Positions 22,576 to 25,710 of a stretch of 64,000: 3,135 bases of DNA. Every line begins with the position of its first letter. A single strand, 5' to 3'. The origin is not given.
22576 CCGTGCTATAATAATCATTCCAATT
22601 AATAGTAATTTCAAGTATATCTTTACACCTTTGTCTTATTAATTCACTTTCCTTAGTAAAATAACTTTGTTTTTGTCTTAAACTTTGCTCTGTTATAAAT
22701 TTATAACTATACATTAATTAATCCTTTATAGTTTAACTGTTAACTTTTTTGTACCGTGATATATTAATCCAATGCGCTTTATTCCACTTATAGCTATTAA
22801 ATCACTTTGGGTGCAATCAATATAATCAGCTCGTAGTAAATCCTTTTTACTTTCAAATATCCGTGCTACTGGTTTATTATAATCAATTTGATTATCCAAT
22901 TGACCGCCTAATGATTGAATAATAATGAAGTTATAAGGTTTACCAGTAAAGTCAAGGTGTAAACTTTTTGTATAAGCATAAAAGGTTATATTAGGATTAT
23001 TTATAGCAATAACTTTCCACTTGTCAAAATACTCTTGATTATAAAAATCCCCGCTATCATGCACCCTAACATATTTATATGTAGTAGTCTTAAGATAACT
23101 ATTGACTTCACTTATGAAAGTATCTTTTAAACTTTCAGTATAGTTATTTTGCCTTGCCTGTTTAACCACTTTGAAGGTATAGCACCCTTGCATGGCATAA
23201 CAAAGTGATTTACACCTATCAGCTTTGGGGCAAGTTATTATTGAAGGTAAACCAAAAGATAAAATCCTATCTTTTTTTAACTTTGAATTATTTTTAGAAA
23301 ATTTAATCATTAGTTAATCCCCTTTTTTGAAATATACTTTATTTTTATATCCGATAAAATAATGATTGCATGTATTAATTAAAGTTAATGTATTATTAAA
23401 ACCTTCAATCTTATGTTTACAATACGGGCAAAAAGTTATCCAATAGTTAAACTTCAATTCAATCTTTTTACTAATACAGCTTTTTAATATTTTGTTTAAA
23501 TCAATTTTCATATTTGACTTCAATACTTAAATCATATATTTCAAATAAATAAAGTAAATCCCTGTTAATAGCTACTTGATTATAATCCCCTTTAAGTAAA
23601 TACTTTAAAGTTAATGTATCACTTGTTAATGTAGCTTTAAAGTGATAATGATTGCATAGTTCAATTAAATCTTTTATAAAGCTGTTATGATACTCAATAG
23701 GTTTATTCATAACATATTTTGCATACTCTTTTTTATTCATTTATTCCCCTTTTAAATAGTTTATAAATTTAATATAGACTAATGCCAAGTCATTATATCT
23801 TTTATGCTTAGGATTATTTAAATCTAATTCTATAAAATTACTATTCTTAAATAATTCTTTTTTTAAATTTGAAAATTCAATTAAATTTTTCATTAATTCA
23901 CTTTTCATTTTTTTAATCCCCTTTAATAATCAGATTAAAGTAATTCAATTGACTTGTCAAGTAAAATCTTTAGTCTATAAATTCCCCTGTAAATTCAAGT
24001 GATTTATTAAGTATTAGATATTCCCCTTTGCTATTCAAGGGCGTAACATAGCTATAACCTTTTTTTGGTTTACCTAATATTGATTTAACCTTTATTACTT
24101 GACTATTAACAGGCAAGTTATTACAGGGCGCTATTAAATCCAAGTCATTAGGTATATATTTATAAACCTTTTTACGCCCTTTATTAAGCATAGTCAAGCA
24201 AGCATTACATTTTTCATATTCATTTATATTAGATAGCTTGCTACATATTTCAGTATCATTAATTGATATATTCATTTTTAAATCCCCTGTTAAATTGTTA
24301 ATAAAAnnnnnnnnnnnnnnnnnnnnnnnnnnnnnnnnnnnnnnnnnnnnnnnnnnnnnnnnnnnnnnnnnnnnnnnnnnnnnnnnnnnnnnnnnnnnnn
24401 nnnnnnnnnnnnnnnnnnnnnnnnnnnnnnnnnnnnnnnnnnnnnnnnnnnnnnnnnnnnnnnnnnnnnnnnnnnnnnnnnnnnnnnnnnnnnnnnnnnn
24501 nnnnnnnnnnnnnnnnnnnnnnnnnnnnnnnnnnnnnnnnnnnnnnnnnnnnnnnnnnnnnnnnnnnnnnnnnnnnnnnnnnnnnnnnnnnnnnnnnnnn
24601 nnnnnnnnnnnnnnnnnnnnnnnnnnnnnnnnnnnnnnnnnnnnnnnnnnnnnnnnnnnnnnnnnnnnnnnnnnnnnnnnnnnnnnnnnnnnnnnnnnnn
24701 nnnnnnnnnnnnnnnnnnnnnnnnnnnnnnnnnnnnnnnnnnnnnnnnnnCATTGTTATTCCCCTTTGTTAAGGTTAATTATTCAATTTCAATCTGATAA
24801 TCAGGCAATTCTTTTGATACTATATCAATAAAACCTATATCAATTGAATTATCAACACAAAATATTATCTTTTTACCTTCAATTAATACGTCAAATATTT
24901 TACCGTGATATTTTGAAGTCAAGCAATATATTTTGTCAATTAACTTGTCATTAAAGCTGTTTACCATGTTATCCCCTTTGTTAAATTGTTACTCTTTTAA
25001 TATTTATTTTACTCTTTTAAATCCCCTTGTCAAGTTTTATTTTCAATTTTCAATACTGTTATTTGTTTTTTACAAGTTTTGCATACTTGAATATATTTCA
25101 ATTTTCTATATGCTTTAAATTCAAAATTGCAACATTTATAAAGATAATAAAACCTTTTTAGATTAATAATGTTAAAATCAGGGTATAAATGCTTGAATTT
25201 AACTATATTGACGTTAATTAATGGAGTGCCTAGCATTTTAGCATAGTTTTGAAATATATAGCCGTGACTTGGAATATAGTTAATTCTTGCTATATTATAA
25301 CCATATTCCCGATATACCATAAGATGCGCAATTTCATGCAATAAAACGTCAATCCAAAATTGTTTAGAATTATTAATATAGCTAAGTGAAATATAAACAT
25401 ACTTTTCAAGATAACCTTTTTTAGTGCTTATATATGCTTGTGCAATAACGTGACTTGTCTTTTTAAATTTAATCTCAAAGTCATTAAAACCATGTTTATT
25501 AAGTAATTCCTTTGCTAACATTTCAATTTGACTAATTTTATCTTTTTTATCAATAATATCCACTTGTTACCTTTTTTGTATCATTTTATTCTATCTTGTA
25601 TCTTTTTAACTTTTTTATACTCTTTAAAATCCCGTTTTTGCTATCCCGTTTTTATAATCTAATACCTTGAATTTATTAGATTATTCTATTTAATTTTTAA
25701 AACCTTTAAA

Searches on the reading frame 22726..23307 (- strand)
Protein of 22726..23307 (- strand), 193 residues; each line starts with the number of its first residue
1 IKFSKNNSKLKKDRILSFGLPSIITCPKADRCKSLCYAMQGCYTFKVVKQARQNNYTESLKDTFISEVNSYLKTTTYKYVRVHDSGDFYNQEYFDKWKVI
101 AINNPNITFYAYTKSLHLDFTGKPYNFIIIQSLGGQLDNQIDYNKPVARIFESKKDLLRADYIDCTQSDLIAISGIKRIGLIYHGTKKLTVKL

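Call 46: search_protein_families(library=pfam, proteins=[window:22726-23307:-], max_evalue=0.01)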
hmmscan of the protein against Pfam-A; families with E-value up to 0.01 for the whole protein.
window:22726-23307:- (193 aa): 1 family
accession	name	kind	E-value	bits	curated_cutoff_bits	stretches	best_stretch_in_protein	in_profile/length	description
PF17338.8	GP88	-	6.7e-34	118.2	24.4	1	4-157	4-189/230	Gene product 88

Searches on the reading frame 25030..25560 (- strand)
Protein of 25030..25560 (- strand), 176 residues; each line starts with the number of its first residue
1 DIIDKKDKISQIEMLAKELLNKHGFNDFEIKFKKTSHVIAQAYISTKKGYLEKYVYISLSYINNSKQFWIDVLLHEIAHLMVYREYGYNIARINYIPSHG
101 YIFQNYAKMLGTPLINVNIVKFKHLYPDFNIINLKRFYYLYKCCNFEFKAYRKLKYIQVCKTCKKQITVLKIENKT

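Call 46: search_protein_families(library=pfam, proteins=[window:25030-25560:-], max_evalue=0.01)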
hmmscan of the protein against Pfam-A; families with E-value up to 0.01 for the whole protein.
window:25030-25560:- (176 aa): 1 family
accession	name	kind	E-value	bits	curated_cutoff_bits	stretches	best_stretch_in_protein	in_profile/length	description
PF10263.15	SprT-like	-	1.8e-06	28.2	25.6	1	21-114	14-99/108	SprT-like family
